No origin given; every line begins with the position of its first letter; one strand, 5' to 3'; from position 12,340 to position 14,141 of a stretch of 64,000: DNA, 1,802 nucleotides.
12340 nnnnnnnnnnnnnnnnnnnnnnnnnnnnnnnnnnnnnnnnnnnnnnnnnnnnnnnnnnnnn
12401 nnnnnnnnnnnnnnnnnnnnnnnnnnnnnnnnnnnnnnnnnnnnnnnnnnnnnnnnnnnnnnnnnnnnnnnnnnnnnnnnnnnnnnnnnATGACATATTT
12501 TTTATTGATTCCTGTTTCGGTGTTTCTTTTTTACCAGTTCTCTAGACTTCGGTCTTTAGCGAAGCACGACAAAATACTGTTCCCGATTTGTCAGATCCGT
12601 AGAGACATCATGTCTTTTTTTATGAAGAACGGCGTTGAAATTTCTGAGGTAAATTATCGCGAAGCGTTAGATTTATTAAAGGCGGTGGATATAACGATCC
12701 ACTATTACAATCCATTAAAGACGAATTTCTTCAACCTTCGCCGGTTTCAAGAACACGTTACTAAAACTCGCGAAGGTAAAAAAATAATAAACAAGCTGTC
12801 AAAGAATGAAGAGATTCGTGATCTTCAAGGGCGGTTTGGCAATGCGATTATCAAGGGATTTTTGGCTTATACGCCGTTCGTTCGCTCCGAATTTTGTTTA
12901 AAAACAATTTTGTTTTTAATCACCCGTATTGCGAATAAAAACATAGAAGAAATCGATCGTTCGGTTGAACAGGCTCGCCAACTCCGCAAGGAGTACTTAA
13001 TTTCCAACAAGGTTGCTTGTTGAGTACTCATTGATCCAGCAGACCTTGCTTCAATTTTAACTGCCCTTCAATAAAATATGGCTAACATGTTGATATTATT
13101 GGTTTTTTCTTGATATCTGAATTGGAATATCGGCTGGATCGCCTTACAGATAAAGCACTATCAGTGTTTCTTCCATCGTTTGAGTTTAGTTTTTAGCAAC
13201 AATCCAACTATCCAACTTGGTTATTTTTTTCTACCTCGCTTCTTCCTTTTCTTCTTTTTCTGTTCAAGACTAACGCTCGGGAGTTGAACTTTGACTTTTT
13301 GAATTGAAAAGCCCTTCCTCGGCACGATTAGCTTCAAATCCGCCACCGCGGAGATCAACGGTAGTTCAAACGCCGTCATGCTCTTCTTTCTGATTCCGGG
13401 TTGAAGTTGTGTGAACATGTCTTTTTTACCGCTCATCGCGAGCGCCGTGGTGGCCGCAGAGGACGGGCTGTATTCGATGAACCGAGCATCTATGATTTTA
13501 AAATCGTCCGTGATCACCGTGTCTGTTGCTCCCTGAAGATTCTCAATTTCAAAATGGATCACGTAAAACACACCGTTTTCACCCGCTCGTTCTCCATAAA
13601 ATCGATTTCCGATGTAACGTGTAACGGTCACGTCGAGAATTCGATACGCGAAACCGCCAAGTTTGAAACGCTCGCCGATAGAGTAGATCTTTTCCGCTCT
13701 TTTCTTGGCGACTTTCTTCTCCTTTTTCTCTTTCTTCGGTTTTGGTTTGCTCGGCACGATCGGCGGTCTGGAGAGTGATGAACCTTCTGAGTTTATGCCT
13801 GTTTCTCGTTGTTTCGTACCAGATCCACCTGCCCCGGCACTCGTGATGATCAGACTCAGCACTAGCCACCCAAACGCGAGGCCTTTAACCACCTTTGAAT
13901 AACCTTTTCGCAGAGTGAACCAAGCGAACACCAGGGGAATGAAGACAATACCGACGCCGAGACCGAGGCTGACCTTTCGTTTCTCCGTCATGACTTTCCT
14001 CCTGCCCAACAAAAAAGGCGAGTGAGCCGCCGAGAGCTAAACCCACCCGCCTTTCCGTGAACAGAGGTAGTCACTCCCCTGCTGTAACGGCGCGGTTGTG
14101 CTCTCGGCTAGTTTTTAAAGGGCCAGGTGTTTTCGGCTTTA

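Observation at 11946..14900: Sharply AT-rich (about 37% GC) cargo island of uncharacterised small genes next to IS1, inside a roughly 60% GC chromosome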

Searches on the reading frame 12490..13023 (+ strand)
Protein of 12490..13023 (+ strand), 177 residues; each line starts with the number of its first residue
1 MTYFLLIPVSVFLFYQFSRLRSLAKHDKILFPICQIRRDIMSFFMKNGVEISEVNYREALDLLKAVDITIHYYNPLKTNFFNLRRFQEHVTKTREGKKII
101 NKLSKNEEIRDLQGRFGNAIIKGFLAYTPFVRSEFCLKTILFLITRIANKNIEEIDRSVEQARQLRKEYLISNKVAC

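Call 5: search_protein_families(library=pfam, proteins=[window:12490-13023:+], max_evalue=1)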
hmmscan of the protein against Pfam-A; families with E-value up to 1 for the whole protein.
window:12490-13023:+ (177 aa): 0 families

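Call 7: search_protein_families(library=phrogs, proteins=[window:12490-13023:+], max_evalue=1)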
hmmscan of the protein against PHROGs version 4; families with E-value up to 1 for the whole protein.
window:12490-13023:+ (177 aa): 1 family
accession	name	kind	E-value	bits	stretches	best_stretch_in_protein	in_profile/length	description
phrog_10155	-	unknown function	0.12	13.5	0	31-74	7-50/121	-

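Call 8: search_protein_families(library=padloc, proteins=[window:12490-13023:+], max_evalue=1)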
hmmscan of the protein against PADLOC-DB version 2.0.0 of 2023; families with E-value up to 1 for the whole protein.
window:12490-13023:+ (177 aa): 0 families

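Call 9: search_protein_families(library=ncbifam, proteins=[window:12490-13023:+], max_evalue=1)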
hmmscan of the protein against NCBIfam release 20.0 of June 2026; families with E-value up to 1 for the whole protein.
window:12490-13023:+ (177 aa): 1 family
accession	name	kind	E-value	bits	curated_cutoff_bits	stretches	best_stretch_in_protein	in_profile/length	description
NF010585.0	PRK13978.1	equivalog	0.013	15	365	1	7-102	136-228/228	ribose 5-phosphate isomerase A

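Call 11: find_encoding_contigs(protein=window:12490-13023:+, flank=10000, max_places=6)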
Protein window:12490-13023:+ (177 aa): 1 contig read that carries it; 1 place shown.
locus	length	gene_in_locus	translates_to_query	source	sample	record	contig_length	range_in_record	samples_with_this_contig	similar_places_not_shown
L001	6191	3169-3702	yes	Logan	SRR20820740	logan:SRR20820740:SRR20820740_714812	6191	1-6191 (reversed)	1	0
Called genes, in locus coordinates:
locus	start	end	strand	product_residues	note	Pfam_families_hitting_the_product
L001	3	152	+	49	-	?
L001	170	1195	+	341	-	-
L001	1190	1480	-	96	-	-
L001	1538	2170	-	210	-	-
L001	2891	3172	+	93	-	-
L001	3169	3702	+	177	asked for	-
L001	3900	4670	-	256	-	-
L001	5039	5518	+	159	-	-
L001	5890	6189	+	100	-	?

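Call 12: find_homologous_proteins(query=window:12490-13023:+, max_evalue=0.01)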
Query window:12490-13023:+ (177 aa): 1 proteins with E <= 0.01 among 47 candidates.
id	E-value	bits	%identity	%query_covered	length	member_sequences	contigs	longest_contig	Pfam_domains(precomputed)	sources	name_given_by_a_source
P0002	6.8e-110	382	100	100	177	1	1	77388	-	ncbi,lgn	-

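Call 39: search_protein_representatives(protein=window:12490-13023:+)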
Query: 177 residues. Proteins with E-value up to 0.001 (for the whole library): 218; up to 1e-10: 144; up to 1e-30: 2. The best 150 are listed.
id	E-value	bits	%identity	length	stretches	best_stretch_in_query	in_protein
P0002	2.2e-110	382.3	100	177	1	1-177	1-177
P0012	2.1e-31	125.4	47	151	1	1-139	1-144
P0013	1.5e-26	109.6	38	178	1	1-158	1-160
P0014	3.9e-24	101.8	35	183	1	3-158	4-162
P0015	8.7e-24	100.7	36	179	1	2-169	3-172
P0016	2.1e-23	99.4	36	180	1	2-163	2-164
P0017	5.3e-23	98.1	33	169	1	1-168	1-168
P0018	8.0e-23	97.5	35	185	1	4-156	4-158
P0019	1.1e-22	97.1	35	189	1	1-159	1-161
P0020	2.0e-22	96.2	34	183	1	5-161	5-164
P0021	3.4e-22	95.5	38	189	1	3-147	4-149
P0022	3.6e-22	95.4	34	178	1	2-151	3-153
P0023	6.0e-22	94.7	32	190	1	1-164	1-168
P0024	8.8e-22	94.1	37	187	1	1-150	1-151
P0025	9.3e-22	94.1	32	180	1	2-169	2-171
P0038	5.7e-20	88.2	34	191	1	1-173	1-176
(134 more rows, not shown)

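Call 44: find_encoding_contigs(protein=P0012, flank=8000, max_places=4)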
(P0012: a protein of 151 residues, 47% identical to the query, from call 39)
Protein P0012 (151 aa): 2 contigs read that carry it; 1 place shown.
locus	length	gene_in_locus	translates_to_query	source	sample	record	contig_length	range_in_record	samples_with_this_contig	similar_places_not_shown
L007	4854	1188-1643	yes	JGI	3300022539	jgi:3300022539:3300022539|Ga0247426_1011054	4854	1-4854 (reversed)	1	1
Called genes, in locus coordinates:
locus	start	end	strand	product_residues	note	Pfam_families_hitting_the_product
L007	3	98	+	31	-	?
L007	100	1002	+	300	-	PF13439:Glyco_transf_4, PF00534:Glycos_transf_1, PF13692:Glyco_trans_1_4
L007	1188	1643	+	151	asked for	-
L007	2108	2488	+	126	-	-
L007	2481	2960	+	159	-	-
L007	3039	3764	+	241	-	-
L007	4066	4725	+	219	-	-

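Call 45: find_encoding_contigs(protein=P0013, flank=6000, max_places=4)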
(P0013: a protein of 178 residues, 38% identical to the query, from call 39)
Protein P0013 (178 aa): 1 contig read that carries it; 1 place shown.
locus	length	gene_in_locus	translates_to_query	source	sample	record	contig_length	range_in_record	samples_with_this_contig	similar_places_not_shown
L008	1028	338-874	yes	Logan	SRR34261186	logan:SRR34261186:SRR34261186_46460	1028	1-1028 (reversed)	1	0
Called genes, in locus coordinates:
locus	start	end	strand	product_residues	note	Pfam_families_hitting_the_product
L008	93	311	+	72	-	-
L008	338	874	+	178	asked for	-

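Call 46: find_encoding_contigs(protein=P0015, flank=6000, max_places=4)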
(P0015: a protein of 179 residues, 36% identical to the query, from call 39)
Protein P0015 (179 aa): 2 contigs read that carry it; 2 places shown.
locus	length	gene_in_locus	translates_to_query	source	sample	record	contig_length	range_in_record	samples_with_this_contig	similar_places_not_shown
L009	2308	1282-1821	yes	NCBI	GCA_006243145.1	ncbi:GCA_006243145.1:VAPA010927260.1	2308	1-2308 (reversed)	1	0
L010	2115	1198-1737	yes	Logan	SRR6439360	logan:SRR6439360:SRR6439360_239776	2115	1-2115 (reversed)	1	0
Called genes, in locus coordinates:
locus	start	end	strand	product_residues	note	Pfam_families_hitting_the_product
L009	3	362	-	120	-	?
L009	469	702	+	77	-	-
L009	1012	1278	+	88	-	-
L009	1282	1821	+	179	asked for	-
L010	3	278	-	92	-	?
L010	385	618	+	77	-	-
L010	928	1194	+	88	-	-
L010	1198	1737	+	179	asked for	-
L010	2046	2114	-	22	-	?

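Call 47: find_encoding_contigs(protein=P0017, flank=6000, max_places=4)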
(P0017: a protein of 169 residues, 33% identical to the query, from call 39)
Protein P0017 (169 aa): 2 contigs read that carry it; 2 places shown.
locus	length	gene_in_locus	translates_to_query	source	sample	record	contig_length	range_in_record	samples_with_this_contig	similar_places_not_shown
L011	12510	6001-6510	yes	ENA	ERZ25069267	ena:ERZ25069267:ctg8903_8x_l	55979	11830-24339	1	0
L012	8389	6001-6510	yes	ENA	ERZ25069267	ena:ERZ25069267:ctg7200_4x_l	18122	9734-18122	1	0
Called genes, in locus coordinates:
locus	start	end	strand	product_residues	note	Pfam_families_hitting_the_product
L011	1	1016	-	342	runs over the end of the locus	PF00106:adh_short (weak), PF01073:3Beta_HSD, PF01370:Epimerase, PF02719:Polysacc_synt_2, PF04321:RmlD_sub_bind, PF13460:NAD_binding_10, PF16363:GDP_Man_Dehyd, PF07993:NAD_binding_4, +2 more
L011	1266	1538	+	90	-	-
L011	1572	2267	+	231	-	PF01128:IspD (weak), PF02348:CTP_transf_3, PF12804:NTP_transf_3 (weak)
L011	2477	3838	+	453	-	PF13173:AAA_14, PF13635:DUF4143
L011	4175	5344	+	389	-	PF02558:ApbA (weak), PF03721:UDPG_MGDP_dh_N, PF00984:UDPG_MGDP_dh, PF03720:UDPG_MGDP_dh_C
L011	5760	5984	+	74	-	-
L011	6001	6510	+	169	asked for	-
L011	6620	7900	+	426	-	PF13175:AAA_15 (weak), PF13476:AAA_23, PF02463:SMC_N (weak), PF13175:AAA_15, PF13304:AAA_21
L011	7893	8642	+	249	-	-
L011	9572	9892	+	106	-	PF00338:Ribosomal_S10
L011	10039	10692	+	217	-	PF00297:Ribosomal_L3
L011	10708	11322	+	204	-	PF00573:Ribosomal_L4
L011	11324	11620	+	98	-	PF00276:Ribosomal_L23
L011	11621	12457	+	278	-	PF00181:Ribosomal_L2_N, PF03947:Ribosomal_L2_C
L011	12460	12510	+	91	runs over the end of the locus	PF00203:Ribosomal_S19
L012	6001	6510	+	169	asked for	-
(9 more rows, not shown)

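Call 79: search_dna_similar(query=window:12490-13020:+, collection=phages, mode=protein, max_evalue=0.01, max_rows=15)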
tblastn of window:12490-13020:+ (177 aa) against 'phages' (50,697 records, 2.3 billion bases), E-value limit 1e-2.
No match.

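Call 81: search_dna_similar(query=window:12490-13020:+, collection=plasmids, mode=protein, max_evalue=0.01, max_rows=15)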
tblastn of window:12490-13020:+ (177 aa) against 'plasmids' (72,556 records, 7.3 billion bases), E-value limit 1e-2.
No match.

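Call 89: list_cluster_members(proteins=[P0013, P0014, P0016, P0018, P0019, P0020, P0021, P0023, P0024, P0038])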
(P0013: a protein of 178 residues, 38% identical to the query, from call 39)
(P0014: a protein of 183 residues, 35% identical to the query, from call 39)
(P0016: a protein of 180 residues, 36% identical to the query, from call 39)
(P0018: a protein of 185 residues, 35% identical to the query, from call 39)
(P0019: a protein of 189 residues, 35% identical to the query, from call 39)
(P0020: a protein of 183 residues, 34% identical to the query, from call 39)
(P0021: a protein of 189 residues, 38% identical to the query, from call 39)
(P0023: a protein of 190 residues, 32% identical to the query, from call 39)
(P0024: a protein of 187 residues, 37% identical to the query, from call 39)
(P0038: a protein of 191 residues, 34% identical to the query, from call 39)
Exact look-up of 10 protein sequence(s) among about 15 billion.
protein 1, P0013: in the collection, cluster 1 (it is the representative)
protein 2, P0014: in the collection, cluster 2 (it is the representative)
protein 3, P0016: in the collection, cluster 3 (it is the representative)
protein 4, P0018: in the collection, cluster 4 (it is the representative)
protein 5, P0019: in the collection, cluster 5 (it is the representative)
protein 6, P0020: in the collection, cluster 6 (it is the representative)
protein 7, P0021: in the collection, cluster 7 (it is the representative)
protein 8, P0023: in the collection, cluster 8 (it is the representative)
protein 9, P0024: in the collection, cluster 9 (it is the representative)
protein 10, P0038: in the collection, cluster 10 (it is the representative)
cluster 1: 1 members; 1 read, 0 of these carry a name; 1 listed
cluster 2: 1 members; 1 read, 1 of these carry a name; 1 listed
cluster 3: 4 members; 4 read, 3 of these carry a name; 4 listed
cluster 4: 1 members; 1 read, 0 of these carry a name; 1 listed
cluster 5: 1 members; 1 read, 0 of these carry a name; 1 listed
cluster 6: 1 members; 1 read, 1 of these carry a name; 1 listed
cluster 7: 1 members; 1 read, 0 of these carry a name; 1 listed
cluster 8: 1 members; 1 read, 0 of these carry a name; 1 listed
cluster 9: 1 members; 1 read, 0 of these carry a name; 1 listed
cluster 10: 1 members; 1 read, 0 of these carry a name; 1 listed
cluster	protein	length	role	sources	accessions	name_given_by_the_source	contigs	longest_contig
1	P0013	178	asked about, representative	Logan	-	-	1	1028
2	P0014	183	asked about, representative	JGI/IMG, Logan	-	hypothetical protein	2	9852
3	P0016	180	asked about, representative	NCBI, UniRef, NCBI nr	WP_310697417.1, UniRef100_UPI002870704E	hypothetical protein [Marinospirillum sp.] | hypothetical protein n=1 Tax=Marinospirillum sp. TaxID=2183934 RepID=UPI002870704E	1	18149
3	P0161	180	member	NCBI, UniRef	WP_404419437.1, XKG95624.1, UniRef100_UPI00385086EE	hypothetical protein [Marinospirillum sp.] | hypothetical protein n=1 Tax=Marinospirillum sp. TaxID=2183934 RepID=UPI00385086EE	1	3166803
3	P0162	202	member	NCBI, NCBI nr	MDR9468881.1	MAG: hypothetical protein RI559_11580 [Marinospirillum sp.] | hypothetical protein [Marinospirillum sp.]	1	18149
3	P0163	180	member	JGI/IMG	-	-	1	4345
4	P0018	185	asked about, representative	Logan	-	-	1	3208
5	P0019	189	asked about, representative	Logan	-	-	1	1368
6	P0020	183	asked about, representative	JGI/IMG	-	hypothetical protein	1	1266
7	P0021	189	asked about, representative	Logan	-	-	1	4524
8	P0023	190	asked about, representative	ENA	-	-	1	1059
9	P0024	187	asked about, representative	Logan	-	-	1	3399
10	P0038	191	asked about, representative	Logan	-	-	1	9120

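Call 90: find_encoding_contigs(protein=P0161, flank=10000, max_places=2)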
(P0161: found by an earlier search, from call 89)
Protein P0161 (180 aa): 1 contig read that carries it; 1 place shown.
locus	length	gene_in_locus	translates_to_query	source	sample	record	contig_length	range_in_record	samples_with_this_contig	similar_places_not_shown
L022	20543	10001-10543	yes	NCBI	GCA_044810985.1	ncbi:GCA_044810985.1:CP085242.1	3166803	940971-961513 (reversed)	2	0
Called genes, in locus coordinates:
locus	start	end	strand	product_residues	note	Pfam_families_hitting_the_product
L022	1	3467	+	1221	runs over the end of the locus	PF00289:Biotin_carb_N, PF02786:CPSase_L_D2, PF07478:Dala_Dala_lig_C, PF02785:Biotin_carb_C, PF02626:CT_A_B, PF02682:CT_C_D, PF00364:Biotin_lipoyl, PF25917:BSH_RND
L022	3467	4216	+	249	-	PF00392:GntR, PF07729:FCD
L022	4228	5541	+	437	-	PF13433:Peripla_BP_5, PF13458:Peripla_BP_6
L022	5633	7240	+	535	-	PF02653:BPD_transp_2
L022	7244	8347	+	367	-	PF02653:BPD_transp_2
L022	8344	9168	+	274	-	PF02463:SMC_N (faint), PF13476:AAA_23 (faint), PF00005:ABC_tran, PF13304:AAA_21 (faint), PF12399:BCA_ABC_TP_C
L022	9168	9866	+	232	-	PF00005:ABC_tran, PF13304:AAA_21 (faint)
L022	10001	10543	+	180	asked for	-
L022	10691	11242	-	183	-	-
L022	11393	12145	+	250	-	PF00106:adh_short, PF01370:Epimerase (weak), PF08659:KR, PF23441:SDR, PF13561:adh_short_C2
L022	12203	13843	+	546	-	PF02028:BCCT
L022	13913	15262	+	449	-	PF01235:Na_Ala_symp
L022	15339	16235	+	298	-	PF01479:S4, PF00849:PseudoU_synth_2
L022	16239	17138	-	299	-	PF00682:HMGL-like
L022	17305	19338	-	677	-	PF00289:Biotin_carb_N, PF02222:ATP-grasp, PF02786:CPSase_L_D2, PF07478:Dala_Dala_lig_C, PF02785:Biotin_carb_C, PF21139:BT_MCC_alpha, PF00364:Biotin_lipoyl, PF25917:BSH_RND (weak), +2 more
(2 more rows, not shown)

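Call 91: find_encoding_contigs(protein=P0014, flank=8000, max_places=2)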
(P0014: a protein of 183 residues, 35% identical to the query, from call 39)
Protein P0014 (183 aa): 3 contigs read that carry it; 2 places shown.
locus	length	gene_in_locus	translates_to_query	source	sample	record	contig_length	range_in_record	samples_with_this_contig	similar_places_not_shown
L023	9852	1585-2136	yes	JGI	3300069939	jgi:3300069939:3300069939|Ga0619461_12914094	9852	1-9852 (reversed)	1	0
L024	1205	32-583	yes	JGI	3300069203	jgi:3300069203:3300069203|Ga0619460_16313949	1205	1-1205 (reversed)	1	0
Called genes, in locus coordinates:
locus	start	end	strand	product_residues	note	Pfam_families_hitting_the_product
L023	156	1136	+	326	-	PF13481:AAA_25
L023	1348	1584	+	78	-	-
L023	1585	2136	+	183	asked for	-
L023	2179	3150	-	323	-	PF00882:Zn_dep_PLPC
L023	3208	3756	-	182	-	PF09832:DUF2059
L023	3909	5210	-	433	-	-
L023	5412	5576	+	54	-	-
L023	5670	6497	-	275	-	PF01863:YgjP-like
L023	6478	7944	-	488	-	PF13487:HD_5, PF01966:HD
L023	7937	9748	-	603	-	PF02985:HEAT (faint), PF03130:HEAT_PBS (faint), PF13646:HEAT_2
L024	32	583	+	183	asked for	-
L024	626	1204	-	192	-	?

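Call 113: search_protein_families(library=phrogs, proteins=[L025:97-2175:+, L025:2455-3180:+, L025:3404-3955:+, L025:3925-5184:+, L025:5713-5982:+, L025:6625-7245:-, L025:7262-7906:-, L025:8837-9328:-, L025:9765-10520:-, L025:10840-11946:+], max_evalue=0.00001)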
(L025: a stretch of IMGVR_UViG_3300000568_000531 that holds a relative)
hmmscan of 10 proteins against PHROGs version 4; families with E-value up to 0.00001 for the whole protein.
L025:97-2175:+ (692 aa): 0 families

L025:2455-3180:+ (241 aa): 0 families

L025:3404-3955:+ (183 aa): 0 families

L025:3925-5184:+ (419 aa): 0 families

L025:5713-5982:+ (89 aa): 0 families

L025:6625-7245:- (206 aa): 2 families
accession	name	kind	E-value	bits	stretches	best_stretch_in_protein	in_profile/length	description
phrog_37414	-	unknown function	3.5e-23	83.4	1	1-196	1-203/204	-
phrog_20807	-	unknown function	1.2e-10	42.4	1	11-164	16-172/222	-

L025:7262-7906:- (214 aa): 0 families

L025:8837-9328:- (163 aa): 1 family
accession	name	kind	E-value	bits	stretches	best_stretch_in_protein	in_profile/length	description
phrog_491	-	DNA, RNA and nucleotide metabolism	1.4e-14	55.1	1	14-161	16-169/176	Mu Gam-like end protection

L025:9765-10520:- (251 aa): 1 family
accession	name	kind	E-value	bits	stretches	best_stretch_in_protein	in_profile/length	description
phrog_286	-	unknown function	8.4e-29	101.9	1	31-180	5-161/186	-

L025:10840-11946:+ (368 aa): 0 families

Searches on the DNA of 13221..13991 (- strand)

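Call 30: search_rna_families(sources=[L002, L003, L001], threshold=evalue, max_evalue=1, show_alignments=2)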
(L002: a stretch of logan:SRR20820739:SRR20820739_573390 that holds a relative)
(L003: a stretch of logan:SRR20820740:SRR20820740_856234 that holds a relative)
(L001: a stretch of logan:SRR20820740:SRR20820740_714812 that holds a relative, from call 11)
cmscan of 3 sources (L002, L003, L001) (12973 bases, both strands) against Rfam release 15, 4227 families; matches with E-value up to 1: 3.
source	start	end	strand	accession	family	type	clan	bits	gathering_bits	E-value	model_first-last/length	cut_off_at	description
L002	4137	4204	+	RF02111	IS009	Gene;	-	21.5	117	0.14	1-199/199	no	IS009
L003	1719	1786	+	RF02111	IS009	Gene;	-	21.5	117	0.14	1-199/199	no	IS009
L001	4684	4755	-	RF02056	STnc390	Gene; sRNA;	-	21.3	50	0.99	1-60/60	no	Salmonella sRNA STnc390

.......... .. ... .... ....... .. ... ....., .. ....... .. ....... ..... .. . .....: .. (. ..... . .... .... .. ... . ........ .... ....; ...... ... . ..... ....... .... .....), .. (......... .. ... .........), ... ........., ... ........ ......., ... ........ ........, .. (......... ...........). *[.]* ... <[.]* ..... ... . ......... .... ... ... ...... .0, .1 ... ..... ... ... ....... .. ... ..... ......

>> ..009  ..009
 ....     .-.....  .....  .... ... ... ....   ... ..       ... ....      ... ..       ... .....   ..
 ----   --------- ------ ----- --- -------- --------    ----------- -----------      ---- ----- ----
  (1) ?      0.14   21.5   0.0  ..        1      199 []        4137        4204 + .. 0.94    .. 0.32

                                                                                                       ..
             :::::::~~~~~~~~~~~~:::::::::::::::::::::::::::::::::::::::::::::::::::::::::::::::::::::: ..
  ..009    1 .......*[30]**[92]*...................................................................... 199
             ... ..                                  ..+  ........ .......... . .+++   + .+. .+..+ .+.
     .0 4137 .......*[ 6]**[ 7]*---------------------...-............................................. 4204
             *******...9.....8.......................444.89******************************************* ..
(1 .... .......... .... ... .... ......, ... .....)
